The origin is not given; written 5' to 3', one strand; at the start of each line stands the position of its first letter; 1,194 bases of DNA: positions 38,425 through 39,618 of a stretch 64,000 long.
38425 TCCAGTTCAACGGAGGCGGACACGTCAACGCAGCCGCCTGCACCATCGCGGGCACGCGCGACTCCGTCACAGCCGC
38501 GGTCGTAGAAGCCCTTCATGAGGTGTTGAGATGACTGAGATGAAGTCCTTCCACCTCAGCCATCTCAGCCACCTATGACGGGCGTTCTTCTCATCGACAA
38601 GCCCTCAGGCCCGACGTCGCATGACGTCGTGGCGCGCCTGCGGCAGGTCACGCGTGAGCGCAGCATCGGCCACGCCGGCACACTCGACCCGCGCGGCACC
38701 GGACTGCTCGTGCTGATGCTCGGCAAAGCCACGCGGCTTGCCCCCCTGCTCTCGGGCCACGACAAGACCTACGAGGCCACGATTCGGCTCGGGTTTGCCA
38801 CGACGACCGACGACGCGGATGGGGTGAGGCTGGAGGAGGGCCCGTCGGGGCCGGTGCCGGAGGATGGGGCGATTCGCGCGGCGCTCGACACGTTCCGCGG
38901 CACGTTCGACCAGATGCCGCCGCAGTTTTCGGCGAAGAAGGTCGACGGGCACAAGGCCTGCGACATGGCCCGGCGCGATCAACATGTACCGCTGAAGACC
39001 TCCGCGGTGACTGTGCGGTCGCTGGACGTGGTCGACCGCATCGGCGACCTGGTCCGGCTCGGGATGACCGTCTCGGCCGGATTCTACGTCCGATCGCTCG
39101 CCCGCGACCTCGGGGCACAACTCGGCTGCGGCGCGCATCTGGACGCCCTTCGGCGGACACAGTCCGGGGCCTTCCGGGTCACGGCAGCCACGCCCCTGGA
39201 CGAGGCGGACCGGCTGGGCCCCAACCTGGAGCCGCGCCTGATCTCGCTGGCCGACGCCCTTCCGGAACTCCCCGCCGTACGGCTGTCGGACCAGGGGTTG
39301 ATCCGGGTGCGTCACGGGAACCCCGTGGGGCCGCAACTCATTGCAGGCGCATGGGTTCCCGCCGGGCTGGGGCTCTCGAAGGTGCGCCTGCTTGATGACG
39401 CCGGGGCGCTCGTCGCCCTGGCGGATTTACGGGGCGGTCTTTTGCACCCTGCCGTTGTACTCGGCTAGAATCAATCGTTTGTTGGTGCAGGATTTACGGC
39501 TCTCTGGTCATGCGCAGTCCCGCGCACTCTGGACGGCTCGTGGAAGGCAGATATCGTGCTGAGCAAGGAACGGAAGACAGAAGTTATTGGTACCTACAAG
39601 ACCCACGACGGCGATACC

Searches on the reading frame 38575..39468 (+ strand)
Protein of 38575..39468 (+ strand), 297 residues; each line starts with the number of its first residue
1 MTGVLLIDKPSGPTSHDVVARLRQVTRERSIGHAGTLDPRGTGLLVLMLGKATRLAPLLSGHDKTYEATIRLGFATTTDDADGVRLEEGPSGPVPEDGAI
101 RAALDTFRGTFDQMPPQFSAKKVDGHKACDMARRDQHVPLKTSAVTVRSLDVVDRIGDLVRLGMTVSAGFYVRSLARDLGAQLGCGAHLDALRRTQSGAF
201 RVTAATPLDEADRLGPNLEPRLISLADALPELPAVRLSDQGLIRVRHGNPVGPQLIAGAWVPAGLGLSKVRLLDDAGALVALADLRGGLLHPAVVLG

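Call 18: search_protein_families(library=pfam, proteins=[window:38575-39468:+], max_evalue=0.001)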
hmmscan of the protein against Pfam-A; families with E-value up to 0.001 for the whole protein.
window:38575-39468:+ (297 aa): 3 families
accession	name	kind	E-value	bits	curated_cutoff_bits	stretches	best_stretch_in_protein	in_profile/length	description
PF01509.24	TruB_N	-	6e-40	137.5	27.3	1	23-172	1-149/149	TruB family pseudouridylate synthase (N terminal domain)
PF16198.10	TruB_C_2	-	2.9e-10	40.6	29.3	1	173-204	1-32/66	tRNA pseudouridylate synthase B C-terminal domain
PF08068.17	DKCLD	-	0.00013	22.4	27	1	2-19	41-58/58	DKCLD (NUC011) domain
